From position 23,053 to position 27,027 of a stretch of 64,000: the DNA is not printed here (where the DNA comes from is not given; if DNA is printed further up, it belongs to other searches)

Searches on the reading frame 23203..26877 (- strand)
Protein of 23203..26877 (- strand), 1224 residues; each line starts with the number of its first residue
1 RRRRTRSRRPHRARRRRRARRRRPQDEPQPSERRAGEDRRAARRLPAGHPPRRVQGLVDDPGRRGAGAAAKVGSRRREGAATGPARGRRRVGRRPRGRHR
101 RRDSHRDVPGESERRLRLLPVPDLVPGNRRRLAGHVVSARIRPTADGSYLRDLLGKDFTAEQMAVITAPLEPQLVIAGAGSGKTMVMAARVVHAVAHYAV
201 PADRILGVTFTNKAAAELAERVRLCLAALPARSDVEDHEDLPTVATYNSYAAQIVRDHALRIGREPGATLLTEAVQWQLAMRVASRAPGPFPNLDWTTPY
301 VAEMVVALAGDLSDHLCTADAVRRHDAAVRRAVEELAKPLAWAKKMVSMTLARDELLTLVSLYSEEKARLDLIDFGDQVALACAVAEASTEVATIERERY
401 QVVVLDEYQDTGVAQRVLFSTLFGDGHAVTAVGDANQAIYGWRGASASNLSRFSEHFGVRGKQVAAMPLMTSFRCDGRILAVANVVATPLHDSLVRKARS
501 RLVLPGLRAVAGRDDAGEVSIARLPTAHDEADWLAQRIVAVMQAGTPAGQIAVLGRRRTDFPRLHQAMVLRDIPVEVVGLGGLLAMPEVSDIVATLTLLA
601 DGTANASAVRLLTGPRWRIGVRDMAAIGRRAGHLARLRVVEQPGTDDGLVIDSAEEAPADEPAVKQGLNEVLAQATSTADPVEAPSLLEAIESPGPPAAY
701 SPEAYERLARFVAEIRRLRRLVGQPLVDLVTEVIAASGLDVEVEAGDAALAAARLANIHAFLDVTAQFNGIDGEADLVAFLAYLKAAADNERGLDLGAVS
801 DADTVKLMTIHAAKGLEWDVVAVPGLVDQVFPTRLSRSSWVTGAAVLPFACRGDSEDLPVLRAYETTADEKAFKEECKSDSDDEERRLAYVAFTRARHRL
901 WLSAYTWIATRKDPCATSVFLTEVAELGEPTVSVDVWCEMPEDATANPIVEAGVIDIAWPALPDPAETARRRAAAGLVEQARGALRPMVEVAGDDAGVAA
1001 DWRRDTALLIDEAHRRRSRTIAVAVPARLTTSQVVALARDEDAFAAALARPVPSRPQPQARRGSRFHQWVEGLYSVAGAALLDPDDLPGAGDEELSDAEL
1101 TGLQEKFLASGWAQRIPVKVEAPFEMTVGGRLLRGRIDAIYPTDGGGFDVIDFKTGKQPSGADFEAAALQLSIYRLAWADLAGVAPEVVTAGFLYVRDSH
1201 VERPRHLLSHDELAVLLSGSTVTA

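Call 25: search_protein_families(library=pfam, max_evalue=0.001, proteins=[window:23203-26877:-])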
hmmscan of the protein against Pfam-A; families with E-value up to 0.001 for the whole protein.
window:23203-26877:- (1224 aa): 5 families
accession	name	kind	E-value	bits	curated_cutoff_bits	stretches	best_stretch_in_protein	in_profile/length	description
PF00580.27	UvrD-helicase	-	3e-50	171.9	23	1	159-457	2-270/271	UvrD/REP helicase N-terminal domain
PF13361.12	UvrD_C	-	8.3e-34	118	25.6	1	471-905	5-348/350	UvrD-like helicase C-terminal domain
PF13245.12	AAA_19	-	5.4e-17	62.7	25.1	1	167-441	8-132/134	AAA domain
PF12705.13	PDDEXK_1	-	3.9e-14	53.6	22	1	1054-1201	29-194/247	PD-(D/E)XK nuclease superfamily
PF13538.12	UvrD_C_2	-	3.4e-10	40.1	27.4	1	877-902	26-51/52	UvrD-like helicase C-terminal domain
